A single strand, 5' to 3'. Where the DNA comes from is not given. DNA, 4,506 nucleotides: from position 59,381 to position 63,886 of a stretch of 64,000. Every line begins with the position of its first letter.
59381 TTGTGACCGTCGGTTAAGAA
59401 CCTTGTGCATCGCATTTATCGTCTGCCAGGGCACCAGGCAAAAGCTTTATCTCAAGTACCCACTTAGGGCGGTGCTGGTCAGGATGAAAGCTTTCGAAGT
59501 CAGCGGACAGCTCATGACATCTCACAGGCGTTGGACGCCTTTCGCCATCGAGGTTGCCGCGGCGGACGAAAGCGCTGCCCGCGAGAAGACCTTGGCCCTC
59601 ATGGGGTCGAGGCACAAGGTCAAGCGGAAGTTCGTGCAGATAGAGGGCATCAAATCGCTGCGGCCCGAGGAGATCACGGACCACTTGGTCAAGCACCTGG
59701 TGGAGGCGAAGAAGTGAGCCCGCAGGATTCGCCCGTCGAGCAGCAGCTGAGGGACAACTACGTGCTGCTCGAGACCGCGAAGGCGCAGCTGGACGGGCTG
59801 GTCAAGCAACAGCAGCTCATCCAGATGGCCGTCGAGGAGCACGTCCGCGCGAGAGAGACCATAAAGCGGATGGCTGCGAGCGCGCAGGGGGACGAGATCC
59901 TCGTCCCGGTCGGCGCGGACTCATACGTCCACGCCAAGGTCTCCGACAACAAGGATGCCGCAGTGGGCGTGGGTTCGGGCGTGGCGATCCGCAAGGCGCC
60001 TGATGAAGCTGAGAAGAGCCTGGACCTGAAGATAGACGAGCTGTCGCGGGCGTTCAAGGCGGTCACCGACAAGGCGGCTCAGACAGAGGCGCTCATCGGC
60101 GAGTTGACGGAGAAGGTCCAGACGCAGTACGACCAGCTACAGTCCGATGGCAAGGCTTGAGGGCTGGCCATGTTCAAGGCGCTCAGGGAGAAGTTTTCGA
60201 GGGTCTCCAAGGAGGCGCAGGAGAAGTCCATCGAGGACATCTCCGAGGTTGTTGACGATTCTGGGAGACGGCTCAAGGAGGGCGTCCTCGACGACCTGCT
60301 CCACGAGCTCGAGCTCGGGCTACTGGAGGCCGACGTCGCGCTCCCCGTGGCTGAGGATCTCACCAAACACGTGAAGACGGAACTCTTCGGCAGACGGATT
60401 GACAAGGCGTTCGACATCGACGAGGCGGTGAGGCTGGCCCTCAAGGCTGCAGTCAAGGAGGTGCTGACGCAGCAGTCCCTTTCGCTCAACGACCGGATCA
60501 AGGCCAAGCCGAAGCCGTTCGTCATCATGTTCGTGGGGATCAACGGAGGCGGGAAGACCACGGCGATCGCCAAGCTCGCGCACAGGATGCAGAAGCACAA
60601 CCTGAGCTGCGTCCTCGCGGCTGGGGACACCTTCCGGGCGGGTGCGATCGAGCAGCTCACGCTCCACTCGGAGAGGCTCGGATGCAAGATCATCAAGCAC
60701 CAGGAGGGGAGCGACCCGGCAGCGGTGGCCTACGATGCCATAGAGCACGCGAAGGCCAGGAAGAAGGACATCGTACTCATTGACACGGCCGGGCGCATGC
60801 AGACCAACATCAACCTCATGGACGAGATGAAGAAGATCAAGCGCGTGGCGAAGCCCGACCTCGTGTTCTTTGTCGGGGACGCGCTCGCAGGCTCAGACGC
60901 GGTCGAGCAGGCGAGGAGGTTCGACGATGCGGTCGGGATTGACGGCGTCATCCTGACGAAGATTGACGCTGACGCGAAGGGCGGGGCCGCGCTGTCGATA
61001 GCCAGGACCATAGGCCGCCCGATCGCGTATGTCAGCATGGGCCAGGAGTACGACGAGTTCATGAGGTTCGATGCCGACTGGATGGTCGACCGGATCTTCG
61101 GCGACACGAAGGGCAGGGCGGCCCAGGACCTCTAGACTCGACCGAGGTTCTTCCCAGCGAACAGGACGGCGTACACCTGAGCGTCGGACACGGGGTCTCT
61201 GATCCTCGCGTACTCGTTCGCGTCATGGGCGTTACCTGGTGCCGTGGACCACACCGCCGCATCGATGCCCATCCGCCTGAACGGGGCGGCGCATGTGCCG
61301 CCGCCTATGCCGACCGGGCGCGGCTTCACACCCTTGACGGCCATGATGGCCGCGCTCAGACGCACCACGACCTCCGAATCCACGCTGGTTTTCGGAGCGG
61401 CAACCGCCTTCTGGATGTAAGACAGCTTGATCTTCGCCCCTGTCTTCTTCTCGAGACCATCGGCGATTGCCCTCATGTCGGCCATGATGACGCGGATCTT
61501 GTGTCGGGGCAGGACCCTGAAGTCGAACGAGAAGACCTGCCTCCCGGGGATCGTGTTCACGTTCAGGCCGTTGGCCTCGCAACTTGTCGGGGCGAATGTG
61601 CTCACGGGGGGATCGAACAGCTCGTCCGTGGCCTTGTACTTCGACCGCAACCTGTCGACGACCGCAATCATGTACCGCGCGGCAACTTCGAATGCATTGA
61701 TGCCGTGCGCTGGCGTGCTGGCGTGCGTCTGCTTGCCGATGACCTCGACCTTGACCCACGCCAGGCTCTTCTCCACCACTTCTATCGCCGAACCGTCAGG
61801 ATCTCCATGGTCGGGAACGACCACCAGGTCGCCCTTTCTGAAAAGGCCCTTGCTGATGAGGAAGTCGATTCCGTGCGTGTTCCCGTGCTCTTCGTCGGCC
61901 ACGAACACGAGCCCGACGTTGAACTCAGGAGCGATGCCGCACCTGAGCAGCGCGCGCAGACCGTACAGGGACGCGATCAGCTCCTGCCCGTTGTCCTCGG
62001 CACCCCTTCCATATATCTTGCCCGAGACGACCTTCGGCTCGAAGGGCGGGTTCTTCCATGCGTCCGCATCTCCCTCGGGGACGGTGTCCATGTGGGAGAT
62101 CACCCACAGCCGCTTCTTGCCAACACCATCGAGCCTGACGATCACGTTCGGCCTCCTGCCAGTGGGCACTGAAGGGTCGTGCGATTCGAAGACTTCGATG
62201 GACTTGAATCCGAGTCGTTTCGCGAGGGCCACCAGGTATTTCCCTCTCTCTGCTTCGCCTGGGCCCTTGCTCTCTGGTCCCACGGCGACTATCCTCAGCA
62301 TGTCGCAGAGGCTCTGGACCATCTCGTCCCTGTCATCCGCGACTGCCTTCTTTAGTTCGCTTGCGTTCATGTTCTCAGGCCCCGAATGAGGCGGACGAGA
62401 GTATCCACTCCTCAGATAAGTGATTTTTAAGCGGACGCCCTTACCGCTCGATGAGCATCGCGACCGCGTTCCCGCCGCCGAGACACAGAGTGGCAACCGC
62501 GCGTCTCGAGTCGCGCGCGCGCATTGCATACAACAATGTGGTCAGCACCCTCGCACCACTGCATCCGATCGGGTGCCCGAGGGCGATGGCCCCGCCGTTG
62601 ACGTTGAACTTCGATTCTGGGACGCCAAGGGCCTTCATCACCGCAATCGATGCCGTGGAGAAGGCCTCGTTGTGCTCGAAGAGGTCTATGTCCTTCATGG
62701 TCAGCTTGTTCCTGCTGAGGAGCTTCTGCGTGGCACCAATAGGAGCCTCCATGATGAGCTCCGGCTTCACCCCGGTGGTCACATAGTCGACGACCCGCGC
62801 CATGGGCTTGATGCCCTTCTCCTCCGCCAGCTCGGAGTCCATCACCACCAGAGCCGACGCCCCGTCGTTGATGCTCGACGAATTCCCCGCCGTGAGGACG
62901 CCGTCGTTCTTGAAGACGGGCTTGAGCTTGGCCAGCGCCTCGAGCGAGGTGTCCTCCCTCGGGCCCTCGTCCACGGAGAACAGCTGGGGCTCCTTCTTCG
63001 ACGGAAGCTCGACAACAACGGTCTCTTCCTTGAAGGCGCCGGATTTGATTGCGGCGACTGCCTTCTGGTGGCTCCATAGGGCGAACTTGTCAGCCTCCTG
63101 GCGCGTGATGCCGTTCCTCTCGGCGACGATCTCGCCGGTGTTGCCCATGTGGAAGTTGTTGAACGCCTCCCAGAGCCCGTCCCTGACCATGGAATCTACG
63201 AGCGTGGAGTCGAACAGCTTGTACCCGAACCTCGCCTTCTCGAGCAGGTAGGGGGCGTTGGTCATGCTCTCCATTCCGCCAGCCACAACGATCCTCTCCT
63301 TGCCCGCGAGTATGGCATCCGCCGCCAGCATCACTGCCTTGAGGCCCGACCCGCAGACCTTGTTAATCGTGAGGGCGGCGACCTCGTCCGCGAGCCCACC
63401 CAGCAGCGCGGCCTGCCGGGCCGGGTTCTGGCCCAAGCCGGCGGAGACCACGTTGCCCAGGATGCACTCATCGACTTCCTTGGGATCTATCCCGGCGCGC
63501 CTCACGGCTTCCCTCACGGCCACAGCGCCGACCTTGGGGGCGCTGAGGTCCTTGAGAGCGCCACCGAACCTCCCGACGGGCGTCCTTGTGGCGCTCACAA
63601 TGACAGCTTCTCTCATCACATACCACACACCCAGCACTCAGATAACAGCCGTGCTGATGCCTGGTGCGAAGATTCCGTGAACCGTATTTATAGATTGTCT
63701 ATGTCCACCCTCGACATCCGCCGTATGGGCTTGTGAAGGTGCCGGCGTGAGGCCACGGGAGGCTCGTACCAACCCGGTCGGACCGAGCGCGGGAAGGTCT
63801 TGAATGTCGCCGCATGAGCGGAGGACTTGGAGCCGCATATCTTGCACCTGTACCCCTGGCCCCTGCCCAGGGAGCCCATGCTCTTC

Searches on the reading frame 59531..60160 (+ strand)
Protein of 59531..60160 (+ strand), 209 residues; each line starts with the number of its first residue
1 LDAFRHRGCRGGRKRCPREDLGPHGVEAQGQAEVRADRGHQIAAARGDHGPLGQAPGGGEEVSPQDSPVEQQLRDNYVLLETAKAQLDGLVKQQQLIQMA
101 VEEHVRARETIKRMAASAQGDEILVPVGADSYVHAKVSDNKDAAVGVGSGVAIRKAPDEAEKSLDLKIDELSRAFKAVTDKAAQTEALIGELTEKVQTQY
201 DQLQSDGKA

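Call 51: search_protein_families(library=pfam, proteins=[window:59531-60160:+], max_evalue=1)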
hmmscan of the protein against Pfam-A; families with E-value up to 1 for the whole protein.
window:59531-60160:+ (209 aa): 4 families
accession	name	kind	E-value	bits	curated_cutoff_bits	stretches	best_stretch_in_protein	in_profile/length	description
PF02996.22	Prefoldin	-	3.4e-19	69.4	23.2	1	84-200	2-118/120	Prefoldin subunit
PF20667.3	Sec10_N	-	0.055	14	27.4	1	154-204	30-80/118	Exocyst complex component Sec10, N-terminal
PF04100.18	Vps53_N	-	0.077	12.5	26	1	159-197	56-94/372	Vps53, N-terminal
PF07464.16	ApoLp-III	-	0.2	12.2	36.3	1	153-203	49-99/146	Apolipophorin-III precursor (apoLp-III)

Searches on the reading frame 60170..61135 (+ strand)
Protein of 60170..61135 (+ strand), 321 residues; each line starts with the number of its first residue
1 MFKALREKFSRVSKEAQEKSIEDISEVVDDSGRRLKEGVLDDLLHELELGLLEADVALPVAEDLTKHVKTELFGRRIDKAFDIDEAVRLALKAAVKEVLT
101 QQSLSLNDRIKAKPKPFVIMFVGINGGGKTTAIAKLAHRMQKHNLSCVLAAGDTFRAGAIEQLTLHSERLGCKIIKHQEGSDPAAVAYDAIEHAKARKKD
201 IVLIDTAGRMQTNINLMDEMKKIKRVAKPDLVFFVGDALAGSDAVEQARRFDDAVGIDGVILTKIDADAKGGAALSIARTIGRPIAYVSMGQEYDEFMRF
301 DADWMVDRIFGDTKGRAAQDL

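Call 51: search_protein_families(library=pfam, proteins=[window:60170-61135:+], max_evalue=1)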
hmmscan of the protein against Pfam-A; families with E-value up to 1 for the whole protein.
window:60170-61135:+ (321 aa): 26 families (the best 25 are shown)
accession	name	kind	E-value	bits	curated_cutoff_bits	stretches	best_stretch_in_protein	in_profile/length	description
PF00448.28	SRP54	-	8.3e-77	257.7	22.7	1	116-310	1-195/196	SRP54-type protein, GTPase domain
PF02881.24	SRP54_N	-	3.6e-09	37.1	22.4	1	24-88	5-72/75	SRP54-type protein, helical bundle domain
PF13207.12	AAA_17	-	2e-07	31.8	27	1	122-235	1-108/136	AAA domain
PF13604.12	AAA_30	-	7.3e-05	23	27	1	118-253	20-139/191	AAA domain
PF03853.21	YjeF_N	-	0.00013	22.4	24.9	1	222-311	19-109/169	YjeF-related protein N-terminus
PF02492.25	cobW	-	0.00015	21.8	20.7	1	118-267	2-155/180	CobW/HypB/UreG, nucleotide-binding domain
PF06414.18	Zeta_toxin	-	0.00026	20.9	22.3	1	110-159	10-58/199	Zeta toxin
PF01583.26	APS_kinase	-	0.00053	20.5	21.1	1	116-168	2-54/152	Adenylylsulphate kinase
PF01926.29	MMR_HSR1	-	0.0012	19.3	21.9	1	119-243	2-90/113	50S ribosome-binding GTPase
PF13401.12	AAA_22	-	0.0021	18.8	27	1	118-224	7-108/130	AAA domain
PF13521.12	AAA_28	-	0.0054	17.4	27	1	119-206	2-81/164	AAA domain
PF25199.1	nSTAND_NTPase5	-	0.0057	16.9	34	1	111-145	36-71/145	Novel STAND NTPase 5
PF13245.12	AAA_19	-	0.0089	16.6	25.1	1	118-238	13-126/134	AAA domain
PF19842.5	YqeC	-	0.0095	16.6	27.6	1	126-196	6-76/145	YqeC protein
PF03266.21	NTPase_1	-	0.01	16.1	23.9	0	185-217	83-114/168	NTPase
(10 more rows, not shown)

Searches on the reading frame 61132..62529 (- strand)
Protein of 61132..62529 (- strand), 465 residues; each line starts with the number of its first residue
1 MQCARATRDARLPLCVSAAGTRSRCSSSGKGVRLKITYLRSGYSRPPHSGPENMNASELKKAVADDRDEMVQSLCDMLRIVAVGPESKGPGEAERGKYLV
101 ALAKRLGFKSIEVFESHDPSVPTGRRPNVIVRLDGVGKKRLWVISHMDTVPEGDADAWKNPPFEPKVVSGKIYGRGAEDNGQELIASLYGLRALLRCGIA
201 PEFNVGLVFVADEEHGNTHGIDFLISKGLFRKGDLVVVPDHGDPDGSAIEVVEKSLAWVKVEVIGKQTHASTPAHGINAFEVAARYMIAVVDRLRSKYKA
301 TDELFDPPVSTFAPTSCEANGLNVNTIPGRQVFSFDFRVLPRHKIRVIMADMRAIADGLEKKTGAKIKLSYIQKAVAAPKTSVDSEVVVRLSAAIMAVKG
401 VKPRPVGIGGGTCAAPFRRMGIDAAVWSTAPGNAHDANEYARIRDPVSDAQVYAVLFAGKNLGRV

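Call 51: search_protein_families(library=pfam, proteins=[window:61132-62529:-], max_evalue=1)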
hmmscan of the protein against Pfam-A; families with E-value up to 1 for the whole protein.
window:61132-62529:- (465 aa): 3 families
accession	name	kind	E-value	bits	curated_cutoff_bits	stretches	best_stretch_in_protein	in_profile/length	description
PF01546.33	Peptidase_M20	-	8.7e-28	98.1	24.6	1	144-455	3-202/206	Peptidase family M20/M25/M40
PF07687.19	M20_dimer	-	5.7e-16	58.8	21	1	253-360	3-103/107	Peptidase dimerisation domain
PF04389.22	Peptidase_M28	-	3.9e-06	27.2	21.3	1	128-216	1-69/193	Peptidase family M28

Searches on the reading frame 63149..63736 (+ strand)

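Call 51: search_protein_families(library=pfam, proteins=[window:63149-63736:+], max_evalue=1)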
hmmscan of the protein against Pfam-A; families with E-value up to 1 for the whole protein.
window:63149-63736:+ (195 aa): 1 family
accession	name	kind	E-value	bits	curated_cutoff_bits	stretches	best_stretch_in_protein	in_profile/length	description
PF17521.7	Secapin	-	0.33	11.4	25.9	0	63-73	7-17/45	Honey bee peptides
